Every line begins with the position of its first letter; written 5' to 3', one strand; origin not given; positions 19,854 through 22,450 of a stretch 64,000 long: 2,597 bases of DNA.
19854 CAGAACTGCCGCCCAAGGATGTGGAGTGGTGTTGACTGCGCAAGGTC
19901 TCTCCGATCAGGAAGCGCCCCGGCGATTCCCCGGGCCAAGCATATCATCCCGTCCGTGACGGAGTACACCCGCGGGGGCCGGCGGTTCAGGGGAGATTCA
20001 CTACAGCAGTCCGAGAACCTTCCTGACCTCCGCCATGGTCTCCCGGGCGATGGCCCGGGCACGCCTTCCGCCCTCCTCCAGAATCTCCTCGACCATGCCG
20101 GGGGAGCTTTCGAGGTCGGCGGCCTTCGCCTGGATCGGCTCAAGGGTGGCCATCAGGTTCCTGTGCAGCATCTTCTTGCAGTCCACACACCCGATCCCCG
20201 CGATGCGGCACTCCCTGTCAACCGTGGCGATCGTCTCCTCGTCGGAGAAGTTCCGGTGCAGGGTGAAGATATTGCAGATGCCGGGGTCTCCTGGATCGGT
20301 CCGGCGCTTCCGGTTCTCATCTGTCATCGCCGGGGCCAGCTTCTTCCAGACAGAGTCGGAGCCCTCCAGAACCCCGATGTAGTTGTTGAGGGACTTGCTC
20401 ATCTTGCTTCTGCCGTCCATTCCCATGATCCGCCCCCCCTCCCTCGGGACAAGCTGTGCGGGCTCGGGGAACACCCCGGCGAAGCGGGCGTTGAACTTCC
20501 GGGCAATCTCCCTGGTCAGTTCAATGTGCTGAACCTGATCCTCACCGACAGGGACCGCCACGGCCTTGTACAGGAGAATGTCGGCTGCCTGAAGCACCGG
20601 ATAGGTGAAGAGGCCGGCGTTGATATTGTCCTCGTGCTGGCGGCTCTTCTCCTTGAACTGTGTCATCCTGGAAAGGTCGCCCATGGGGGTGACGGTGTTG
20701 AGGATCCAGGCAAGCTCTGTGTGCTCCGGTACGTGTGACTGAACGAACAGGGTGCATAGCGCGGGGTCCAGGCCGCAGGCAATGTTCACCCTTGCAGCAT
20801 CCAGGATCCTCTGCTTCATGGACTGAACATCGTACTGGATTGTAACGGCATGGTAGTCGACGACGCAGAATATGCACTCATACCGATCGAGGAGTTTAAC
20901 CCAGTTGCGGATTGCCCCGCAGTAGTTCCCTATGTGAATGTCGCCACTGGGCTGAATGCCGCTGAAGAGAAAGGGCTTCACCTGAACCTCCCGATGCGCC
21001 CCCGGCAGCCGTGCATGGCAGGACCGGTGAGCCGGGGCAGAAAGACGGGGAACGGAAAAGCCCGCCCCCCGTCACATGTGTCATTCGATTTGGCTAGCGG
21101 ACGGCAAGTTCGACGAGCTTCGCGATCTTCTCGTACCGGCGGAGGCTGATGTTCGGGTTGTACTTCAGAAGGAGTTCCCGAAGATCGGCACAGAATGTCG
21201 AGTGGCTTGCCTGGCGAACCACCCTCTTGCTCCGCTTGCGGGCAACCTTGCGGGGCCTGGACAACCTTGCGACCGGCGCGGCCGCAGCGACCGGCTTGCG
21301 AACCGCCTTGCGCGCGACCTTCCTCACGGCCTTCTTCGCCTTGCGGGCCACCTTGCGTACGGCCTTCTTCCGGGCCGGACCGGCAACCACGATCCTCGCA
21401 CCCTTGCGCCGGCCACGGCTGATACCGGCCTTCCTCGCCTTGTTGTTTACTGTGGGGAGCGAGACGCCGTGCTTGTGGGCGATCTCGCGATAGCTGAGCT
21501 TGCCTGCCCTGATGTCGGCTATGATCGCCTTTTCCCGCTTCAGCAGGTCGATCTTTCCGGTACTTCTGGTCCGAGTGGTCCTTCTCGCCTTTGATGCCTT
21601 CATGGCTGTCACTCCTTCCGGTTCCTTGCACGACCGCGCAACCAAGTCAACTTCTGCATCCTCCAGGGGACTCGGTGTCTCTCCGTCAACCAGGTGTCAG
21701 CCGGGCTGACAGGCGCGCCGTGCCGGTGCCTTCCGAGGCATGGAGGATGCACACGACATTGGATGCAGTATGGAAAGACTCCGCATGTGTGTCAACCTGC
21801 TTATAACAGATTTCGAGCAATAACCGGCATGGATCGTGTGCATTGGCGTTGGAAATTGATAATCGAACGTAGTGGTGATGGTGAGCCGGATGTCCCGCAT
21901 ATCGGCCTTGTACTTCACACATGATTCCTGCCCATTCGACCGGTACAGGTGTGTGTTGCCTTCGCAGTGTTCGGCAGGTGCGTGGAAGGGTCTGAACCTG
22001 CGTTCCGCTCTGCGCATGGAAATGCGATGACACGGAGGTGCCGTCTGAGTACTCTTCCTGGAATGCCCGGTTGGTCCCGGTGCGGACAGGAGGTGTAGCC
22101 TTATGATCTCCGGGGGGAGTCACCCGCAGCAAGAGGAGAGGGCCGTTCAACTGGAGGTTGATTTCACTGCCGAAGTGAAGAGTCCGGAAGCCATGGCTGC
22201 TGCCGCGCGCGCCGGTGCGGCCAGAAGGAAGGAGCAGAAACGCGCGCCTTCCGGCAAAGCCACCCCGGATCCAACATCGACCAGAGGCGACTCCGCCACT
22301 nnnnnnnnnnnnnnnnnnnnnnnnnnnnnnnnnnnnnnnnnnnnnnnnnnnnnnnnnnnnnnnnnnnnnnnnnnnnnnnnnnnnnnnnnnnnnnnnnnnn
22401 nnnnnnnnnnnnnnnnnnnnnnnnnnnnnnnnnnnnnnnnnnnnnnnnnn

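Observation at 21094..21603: Small HTH protein with tandem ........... histone-H1-like repeats, divergent from the topo VI operon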

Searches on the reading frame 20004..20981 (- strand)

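Call 4: search_protein_families(library=pfam, proteins=[window:20004-20981:-], max_evalue=1)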
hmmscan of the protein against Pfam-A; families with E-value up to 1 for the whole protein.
window:20004-20981:- (326 aa): 4 families
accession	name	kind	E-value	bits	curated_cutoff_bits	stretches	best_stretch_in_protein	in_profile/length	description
PF00579.31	tRNA-synt_1b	-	1.5e-71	241.6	21.1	1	5-280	8-291/292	tRNA synthetases class I (W and Y)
PF16026.10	MIEAP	-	0.013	15.9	27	1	47-143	90-194/195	Mitochondria-eating protein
PF12471.13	GTP_CH_N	-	0.064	13.4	25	1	191-255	36-100/193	GTP cyclohydrolase N terminal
PF01921.24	tRNA-synt_1f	-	0.13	11.6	27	1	7-25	28-46/360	tRNA synthetases class I (K)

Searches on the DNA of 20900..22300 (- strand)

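Call 25: search_rna_families(source=window, start=20900, end=22300, threshold=evalue, max_evalue=1)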
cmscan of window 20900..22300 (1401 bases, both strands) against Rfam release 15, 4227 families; matches with E-value up to 1: 0.
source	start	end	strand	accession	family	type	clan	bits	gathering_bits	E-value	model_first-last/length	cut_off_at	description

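Call 74: build_rna_model(alignment_id=A3)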
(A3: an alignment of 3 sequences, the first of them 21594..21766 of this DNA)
Model R1 built from alignment A3 (3 sequences, 173 columns); structure: RNAalifold consensus.
model positions 173; base pairs 53; branch points 3; effective number of sequences 0.68; information 0.589 bits per position. Calibrated on 0.2 Mb of random sequence (short: E-values are rough).
structure used (alignment columns):
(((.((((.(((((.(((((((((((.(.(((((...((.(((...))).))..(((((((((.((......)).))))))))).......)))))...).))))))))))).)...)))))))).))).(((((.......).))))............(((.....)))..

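Call 75: search_with_rna_model(model_id=R1, sources=[window, L006, L009, L010, L011, L012, L013, L014, L015, L016, L017, L018, L019, L020, L021, L022, L023, L024, L025, L026, L027, L028, L029, L030, L117, L118], max_evalue=10, show_alignments=4)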
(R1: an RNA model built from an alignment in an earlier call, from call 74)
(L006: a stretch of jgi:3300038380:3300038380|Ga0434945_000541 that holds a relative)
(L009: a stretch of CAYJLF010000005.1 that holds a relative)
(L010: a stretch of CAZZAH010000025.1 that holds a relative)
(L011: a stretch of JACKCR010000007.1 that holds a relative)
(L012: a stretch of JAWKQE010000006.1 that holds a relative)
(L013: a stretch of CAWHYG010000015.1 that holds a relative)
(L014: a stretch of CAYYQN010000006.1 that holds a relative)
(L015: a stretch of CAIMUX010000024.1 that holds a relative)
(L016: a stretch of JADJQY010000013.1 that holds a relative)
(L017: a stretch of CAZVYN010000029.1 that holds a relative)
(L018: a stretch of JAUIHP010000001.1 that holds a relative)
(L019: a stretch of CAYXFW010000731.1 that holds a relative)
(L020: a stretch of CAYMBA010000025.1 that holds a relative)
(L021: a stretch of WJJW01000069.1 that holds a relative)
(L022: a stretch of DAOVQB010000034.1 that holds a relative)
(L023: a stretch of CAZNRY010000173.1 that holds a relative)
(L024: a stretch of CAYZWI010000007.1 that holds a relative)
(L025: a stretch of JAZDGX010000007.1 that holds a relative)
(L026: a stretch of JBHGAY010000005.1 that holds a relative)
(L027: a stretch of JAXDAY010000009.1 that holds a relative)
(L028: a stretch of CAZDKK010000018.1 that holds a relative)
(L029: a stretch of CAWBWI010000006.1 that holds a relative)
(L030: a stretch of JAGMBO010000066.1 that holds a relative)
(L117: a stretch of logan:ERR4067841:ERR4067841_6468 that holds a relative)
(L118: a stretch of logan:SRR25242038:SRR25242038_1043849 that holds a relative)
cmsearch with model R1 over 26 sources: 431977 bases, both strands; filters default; matches with E-value up to 10: 18.
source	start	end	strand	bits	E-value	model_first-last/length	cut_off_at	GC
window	21594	21766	-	217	2.3e-49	1-173/173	no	0.62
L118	596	768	+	211.8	4.2e-48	1-173/173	no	0.63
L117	922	1094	+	208.1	3.2e-47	1-173/173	no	0.6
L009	9958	10010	+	16.8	0.091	1-173/173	no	0.64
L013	9859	10002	+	13.1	0.66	1-173/173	no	0.63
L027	10008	10141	-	12.1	1.1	1-173/173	no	0.67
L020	15248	15330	+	11.8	1.4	1-173/173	no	0.67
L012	1381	1489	+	11.6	1.5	1-173/173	no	0.68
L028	19469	19574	-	10.5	2.9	1-173/173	no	0.66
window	21638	21804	+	10.3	3.2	1-173/173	no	0.59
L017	17622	17706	-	9.6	4.7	1-173/173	no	0.69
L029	537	622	+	9.3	5.5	1-173/173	no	0.67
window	24738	24826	-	9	6.3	1-173/173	no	0.62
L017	16011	16064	-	8.7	7.6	32-94/173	no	0.67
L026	19291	19351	-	8.6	8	1-173/173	no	0.67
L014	7438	7504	-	8.4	8.7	1-173/173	no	0.72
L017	13907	13936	-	8.3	9.2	55-84/173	no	0.77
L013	15944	16017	+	8.2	9.7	1-173/173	no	0.73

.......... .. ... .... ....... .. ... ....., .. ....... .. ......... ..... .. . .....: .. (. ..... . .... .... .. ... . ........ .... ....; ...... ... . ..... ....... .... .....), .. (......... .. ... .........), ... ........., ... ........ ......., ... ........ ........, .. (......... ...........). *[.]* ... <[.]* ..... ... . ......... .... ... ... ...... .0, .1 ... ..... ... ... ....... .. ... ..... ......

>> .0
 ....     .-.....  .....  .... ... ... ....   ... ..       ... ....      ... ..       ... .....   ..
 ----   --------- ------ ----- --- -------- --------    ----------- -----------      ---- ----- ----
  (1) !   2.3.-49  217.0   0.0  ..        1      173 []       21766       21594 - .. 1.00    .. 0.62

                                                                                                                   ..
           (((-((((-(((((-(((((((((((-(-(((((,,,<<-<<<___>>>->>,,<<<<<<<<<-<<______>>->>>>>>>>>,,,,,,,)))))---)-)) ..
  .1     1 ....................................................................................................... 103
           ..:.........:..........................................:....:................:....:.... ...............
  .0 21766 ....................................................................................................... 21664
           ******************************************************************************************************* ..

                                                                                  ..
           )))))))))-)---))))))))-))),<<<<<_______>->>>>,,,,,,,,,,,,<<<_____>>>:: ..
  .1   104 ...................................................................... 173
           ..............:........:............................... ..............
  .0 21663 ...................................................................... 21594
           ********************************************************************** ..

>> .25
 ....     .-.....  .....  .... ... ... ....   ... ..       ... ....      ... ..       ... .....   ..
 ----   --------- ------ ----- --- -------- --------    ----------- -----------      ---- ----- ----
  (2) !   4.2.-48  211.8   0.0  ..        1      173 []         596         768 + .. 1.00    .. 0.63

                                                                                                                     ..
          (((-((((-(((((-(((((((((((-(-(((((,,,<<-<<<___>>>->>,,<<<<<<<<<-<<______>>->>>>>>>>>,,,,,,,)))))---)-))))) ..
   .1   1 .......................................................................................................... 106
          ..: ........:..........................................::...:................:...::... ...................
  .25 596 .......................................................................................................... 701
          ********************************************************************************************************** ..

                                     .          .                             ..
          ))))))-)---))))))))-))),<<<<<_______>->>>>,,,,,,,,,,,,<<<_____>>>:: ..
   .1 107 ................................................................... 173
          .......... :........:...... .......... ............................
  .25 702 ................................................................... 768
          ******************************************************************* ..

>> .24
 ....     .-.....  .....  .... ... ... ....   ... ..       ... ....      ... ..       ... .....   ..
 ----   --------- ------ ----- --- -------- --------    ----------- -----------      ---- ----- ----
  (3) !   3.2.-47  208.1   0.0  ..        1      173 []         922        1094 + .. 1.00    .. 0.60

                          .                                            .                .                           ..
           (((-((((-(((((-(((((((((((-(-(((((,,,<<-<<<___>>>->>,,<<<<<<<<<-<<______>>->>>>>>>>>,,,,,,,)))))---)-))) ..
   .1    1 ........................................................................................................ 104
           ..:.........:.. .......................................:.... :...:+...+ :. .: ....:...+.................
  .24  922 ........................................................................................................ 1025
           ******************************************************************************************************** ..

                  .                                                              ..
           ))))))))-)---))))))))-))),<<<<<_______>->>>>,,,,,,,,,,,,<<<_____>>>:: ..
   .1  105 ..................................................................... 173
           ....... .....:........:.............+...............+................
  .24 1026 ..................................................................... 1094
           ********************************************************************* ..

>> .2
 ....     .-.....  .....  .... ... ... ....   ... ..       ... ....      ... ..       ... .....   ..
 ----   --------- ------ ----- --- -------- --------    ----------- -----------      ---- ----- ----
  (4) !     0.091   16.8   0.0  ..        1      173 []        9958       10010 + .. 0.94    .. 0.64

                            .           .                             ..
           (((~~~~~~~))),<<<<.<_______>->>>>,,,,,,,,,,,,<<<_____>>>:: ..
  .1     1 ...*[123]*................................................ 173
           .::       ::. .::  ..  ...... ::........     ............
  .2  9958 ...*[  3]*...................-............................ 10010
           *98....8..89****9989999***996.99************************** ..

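Call 82: search_rna_families(sources=[L023, L026, L027, L029, L013, L011, L117, L118], threshold=gathering)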
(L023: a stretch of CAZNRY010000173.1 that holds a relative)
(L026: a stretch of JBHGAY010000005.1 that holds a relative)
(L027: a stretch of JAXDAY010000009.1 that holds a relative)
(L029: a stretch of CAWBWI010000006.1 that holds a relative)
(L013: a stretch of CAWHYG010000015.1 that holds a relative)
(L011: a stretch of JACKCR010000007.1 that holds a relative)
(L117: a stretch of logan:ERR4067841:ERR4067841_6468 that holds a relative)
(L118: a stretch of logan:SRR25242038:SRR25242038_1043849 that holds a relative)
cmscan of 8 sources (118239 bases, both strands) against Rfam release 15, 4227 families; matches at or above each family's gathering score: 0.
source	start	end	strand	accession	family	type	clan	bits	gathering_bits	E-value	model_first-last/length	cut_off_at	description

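Call 83: build_rna_model(alignment_id=A4, structure=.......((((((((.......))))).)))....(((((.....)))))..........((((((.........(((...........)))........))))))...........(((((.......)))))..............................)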
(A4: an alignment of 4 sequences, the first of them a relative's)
Model R2 built from alignment A4 (4 sequences, 164 columns); structure: as given.
model positions 155; base pairs 27; branch points 3; effective number of sequences 2.54; information 0.59 bits per position. Calibrated on 0.2 Mb of random sequence (short: E-values are rough).
structure used (alignment columns):
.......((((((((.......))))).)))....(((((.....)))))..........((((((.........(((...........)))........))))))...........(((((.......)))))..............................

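Call 84: search_with_rna_model(model_id=R2, sources=[window, L006, L009, L010, L011, L012, L013, L014, L015, L016, L017, L018, L019, L020, L021, L022, L023, L024, L025, L026, L027, L028, L029, L030, L117, L118], max_evalue=5, make_alignment=true)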
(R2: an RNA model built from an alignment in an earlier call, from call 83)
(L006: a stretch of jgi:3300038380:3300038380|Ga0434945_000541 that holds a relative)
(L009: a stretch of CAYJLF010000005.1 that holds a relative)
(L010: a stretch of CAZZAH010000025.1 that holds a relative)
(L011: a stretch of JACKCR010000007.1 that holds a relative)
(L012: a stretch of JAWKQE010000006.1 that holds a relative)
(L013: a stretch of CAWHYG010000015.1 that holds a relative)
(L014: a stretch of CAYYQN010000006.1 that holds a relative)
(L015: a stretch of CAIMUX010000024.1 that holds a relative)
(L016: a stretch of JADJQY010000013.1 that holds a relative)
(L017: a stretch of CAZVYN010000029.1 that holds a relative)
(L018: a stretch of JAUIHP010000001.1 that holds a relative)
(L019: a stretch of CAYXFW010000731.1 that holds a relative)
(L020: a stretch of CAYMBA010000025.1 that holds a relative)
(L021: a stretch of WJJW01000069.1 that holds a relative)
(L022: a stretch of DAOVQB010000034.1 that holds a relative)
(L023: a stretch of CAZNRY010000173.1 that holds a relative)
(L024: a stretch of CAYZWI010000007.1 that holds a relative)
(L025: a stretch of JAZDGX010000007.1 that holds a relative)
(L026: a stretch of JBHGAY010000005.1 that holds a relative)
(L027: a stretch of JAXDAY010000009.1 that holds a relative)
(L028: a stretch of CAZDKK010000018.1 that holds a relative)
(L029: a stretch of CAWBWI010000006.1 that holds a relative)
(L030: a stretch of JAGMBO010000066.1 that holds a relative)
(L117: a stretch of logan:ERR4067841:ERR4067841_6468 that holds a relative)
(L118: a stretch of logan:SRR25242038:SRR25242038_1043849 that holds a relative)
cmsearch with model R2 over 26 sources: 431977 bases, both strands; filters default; matches with E-value up to 5: 18.
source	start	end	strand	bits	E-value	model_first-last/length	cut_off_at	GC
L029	9790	9946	+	141.1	2.1e-36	1-155/155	no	0.62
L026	9829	9988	+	133.5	2.4e-34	1-155/155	no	0.65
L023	1718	1873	+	131.9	6.6e-34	1-155/155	no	0.62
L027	9786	9943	+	131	1.2e-33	1-155/155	no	0.59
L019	235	389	+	65.4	8.9e-16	1-155/155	no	0.62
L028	9886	9973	+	22.7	0.0004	1-155/155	no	0.67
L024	1609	1791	+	11.7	0.4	1-155/155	no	0.66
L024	6466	6644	-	11.5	0.43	1-155/155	no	0.65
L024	17288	17302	+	10.5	0.85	34-48/155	no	0.8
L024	16438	16477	+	10.4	0.87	58-97/155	no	0.57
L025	6550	6619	+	10.1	1.1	54-125/155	no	0.7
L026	9725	9901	-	9.5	1.5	1-155/155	no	0.6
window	38159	38186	+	9.5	1.6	1-155/155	no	0.57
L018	14456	14520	-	8.6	2.7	1-155/155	no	0.69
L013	4645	4676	+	8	4.1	1-155/155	no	0.62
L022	5585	5623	+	7.9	4.4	1-155/155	no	0.54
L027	9561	9605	-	7.8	4.5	1-155/155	no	0.62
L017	720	751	+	7.7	4.8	1-155/155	no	0.62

Alignment A5: 18 matches aligned to the model, 301 columns, each read 5' to 3' on its own strand. Consensus structure (alignment columns), stored with it:
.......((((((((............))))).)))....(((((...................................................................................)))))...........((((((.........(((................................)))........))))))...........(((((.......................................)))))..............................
